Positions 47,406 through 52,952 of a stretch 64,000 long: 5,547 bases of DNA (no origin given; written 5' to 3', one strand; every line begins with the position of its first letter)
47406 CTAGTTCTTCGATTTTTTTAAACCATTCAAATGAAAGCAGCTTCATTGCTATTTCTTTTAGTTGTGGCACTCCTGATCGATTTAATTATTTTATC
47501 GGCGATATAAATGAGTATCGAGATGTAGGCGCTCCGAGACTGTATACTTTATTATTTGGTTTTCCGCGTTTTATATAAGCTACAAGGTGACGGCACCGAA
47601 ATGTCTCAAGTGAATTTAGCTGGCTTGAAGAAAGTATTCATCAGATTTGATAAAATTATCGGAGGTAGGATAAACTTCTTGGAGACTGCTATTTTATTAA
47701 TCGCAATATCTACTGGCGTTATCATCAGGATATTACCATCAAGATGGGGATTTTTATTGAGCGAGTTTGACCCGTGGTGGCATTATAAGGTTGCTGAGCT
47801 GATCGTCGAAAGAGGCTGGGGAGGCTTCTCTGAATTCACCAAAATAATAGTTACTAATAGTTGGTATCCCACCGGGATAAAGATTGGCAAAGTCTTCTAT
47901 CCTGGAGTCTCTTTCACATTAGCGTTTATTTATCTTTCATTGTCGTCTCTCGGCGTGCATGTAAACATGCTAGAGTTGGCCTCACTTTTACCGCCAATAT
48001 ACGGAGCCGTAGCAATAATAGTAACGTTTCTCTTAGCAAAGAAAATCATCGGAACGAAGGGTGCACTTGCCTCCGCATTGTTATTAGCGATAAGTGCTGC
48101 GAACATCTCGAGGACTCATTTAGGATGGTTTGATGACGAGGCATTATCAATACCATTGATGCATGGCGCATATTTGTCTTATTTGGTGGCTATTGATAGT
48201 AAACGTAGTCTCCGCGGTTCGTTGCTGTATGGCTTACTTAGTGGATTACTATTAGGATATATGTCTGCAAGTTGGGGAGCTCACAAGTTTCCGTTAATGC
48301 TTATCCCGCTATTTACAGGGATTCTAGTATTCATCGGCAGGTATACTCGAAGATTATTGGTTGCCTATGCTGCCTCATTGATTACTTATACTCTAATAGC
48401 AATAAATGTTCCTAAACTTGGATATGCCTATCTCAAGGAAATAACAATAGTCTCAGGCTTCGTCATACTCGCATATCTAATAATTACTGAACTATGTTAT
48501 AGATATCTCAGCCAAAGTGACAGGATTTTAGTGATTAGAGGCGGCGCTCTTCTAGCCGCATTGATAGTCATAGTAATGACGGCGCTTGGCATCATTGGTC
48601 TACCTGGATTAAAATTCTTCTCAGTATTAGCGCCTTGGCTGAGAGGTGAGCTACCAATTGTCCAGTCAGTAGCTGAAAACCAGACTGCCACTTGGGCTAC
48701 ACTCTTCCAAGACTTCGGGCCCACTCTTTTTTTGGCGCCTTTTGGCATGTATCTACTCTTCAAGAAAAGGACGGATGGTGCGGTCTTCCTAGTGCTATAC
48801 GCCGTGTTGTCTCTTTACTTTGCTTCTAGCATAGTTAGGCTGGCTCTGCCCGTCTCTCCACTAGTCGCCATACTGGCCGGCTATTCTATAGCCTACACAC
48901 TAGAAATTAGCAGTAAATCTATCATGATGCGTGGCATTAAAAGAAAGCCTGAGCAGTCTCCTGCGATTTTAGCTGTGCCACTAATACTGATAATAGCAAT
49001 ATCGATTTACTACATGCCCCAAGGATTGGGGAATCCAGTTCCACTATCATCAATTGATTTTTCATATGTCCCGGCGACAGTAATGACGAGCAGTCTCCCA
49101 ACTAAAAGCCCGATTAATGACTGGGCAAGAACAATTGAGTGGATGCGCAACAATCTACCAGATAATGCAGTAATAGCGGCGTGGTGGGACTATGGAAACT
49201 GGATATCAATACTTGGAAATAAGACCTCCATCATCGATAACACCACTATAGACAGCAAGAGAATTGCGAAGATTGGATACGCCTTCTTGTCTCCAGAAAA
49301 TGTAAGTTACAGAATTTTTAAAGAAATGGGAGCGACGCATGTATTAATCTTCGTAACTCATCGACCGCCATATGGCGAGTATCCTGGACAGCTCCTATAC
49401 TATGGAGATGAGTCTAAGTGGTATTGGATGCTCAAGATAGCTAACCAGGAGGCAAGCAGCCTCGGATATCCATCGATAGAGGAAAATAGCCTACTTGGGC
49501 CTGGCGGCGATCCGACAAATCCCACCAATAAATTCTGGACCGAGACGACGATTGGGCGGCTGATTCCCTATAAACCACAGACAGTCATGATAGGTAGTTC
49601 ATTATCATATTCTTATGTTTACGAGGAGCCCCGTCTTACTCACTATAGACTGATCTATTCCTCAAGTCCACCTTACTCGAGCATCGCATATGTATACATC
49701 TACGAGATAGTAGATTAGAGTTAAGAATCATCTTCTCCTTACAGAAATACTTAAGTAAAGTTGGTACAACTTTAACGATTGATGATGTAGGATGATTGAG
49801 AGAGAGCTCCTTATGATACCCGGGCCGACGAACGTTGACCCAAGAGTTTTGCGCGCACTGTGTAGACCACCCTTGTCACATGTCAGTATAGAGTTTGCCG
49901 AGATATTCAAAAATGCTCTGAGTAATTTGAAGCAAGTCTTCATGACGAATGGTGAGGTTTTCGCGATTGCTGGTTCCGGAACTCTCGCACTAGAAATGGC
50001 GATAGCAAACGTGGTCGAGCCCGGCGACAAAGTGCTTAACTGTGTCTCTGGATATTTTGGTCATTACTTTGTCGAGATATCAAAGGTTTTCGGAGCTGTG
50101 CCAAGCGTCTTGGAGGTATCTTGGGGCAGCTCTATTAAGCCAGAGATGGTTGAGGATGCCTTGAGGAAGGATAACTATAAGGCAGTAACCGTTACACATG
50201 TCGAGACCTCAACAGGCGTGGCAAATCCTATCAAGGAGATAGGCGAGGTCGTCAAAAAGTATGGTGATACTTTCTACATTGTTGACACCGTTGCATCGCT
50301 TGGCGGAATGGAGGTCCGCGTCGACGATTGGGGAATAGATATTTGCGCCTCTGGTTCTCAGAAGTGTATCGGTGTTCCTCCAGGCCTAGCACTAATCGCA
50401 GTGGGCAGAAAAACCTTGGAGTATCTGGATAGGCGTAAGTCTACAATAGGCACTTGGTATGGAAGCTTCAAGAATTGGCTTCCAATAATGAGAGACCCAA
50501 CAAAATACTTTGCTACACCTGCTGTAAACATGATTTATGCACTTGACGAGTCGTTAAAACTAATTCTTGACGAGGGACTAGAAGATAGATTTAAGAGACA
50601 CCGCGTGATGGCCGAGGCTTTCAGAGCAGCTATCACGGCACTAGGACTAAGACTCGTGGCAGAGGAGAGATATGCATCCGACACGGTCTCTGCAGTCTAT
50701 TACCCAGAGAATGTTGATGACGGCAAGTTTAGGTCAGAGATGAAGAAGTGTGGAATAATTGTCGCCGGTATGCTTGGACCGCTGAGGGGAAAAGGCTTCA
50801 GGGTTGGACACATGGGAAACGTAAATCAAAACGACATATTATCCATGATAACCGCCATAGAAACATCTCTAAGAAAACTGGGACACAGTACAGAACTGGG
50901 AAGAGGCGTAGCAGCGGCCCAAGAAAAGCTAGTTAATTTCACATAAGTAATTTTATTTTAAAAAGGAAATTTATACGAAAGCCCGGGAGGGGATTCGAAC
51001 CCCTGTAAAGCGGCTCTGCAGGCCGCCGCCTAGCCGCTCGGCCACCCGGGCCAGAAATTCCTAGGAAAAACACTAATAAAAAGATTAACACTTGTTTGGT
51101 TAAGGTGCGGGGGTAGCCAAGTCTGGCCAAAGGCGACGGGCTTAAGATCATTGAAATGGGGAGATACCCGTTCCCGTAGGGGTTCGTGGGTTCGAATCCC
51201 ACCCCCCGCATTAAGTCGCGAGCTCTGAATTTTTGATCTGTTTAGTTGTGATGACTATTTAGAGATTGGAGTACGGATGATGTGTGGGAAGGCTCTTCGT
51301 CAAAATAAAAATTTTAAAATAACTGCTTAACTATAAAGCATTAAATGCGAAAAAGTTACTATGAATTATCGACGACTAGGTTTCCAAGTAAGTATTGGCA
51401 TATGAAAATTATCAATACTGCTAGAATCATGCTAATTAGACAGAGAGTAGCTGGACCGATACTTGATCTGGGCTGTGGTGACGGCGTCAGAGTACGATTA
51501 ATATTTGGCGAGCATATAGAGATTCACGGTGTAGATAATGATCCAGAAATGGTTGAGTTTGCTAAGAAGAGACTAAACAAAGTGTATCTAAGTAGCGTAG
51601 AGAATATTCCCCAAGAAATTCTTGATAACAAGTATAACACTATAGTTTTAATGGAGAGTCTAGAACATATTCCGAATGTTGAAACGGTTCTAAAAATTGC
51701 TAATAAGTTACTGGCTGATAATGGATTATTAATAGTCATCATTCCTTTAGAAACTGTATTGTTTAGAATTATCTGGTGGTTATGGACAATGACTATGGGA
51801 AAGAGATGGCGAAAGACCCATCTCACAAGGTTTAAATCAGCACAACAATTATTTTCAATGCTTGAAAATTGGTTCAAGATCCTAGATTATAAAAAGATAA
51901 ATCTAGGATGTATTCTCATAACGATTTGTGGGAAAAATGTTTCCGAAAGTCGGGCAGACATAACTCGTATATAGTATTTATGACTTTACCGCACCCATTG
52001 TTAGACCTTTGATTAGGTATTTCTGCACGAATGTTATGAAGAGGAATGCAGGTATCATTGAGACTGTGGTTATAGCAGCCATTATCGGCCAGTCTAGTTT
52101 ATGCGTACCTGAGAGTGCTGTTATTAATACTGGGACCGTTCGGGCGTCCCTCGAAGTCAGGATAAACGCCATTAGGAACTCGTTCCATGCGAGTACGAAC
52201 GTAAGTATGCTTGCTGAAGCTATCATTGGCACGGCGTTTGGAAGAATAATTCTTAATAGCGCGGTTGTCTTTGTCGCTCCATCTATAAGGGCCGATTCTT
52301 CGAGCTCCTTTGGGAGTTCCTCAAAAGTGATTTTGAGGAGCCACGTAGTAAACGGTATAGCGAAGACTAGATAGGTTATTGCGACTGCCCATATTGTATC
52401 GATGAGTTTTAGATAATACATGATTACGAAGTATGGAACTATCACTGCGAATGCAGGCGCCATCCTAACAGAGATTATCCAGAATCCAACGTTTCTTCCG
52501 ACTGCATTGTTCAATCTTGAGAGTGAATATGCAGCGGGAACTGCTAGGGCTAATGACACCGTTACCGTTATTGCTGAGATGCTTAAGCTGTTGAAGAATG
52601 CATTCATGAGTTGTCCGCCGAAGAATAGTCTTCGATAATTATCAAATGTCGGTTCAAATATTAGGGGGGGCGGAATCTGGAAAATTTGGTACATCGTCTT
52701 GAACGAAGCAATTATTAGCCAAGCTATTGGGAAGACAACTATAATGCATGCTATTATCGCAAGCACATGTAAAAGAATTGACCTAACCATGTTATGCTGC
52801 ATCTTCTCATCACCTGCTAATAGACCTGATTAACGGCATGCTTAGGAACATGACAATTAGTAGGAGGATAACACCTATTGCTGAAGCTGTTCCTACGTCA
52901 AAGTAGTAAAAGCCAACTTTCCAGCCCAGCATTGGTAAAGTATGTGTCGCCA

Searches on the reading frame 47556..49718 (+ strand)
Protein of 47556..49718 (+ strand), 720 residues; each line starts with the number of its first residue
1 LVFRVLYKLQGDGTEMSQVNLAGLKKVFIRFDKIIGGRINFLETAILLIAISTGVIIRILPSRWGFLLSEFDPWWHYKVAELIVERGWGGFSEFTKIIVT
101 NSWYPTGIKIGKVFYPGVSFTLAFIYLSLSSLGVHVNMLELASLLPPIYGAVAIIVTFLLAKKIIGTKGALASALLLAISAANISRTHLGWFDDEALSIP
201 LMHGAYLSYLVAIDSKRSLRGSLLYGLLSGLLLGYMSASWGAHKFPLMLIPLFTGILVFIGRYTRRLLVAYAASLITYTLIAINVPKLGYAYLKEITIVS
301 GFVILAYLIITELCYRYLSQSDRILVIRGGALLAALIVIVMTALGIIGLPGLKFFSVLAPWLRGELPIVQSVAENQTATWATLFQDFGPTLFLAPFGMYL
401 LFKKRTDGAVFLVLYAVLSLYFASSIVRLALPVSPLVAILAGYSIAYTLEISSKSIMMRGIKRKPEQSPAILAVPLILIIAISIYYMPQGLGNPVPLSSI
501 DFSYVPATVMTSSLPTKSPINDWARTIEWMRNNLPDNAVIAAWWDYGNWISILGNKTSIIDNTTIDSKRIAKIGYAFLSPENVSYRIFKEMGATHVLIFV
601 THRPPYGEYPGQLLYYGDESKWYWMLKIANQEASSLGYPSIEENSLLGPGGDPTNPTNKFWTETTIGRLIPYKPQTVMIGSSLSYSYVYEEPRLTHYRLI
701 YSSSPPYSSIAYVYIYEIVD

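Call 49: search_protein_families(library=pfam, proteins=[window:47556-49718:+], max_evalue=0.001)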
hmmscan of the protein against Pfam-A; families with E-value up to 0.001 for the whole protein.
window:47556-49718:+ (720 aa): 1 family
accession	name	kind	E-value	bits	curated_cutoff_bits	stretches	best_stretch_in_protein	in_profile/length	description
PF02516.20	STT3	-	3.7e-44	152.3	24.5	1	65-441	26-405/405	Oligosaccharyl transferase STT3, N-terminal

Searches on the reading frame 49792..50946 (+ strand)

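Call 49: search_protein_families(library=pfam, proteins=[window:49792-50946:+], max_evalue=0.001)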
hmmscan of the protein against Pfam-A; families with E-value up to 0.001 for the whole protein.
window:49792-50946:+ (384 aa): 2 families
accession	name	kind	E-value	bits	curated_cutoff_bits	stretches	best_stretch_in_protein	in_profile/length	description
PF00266.25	Aminotran_5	-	1.3e-26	93.9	21.5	1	28-297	34-310/371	Aminotransferase class-V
PF01053.26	Cys_Met_Meta_PP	-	8.4e-05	21.7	27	1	51-194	64-201/381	Cys/Met metabolism PLP-dependent enzyme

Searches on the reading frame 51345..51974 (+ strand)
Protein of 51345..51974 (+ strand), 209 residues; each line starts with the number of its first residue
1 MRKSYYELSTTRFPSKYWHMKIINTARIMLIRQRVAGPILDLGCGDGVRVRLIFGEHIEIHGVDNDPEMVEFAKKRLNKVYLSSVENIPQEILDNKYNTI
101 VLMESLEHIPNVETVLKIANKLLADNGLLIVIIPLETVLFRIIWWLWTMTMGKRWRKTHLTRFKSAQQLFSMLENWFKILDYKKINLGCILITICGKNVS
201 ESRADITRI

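Call 49: search_protein_families(library=pfam, proteins=[window:51345-51974:+], max_evalue=0.001)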
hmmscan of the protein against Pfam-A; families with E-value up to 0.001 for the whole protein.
window:51345-51974:+ (209 aa): 8 families
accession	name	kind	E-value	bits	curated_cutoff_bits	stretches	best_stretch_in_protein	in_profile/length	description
PF13489.12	Methyltransf_23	-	1.4e-15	57.8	27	1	33-174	20-155/164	Methyltransferase domain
PF13847.12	Methyltransf_31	-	5.7e-15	55.7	27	1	37-132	5-110/145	Methyltransferase domain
PF08242.18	Methyltransf_12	-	6e-14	53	30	1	40-129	1-98/98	Methyltransferase domain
PF08241.18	Methyltransf_11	-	9.5e-13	49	21.2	1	40-131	1-95/95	Methyltransferase domain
PF13649.12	Methyltransf_25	-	2.8e-11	44.4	27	1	39-127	1-97/97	Methyltransferase domain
PF05175.20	MTS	-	7.7e-06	26.1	23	1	31-133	27-140/170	Methyltransferase small domain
PF07021.18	MetW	-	9.9e-05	22.5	21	1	38-118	16-97/193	Methionine biosynthesis protein MetW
PF05401.17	NodS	-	0.00055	20.3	24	1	28-130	36-143/201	Nodulation protein S (NodS)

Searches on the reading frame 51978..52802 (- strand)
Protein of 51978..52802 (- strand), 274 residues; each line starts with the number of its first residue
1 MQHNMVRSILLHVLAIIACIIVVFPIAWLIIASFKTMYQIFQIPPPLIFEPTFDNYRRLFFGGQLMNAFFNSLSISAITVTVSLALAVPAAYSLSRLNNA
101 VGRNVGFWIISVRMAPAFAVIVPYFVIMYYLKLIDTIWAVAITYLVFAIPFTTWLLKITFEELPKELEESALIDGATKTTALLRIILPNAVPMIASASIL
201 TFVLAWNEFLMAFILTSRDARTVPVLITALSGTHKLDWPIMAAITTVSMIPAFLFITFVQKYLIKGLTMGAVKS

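Call 49: search_protein_families(library=pfam, proteins=[window:51978-52802:-], max_evalue=0.001)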
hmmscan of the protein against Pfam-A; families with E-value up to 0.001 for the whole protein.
window:51978-52802:- (274 aa): 1 family
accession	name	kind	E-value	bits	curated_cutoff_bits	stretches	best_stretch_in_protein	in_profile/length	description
PF00528.27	BPD_transp_1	-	6.4e-19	68.8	26.4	1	88-267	2-182/184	Binding-protein-dependent transport system inner membrane component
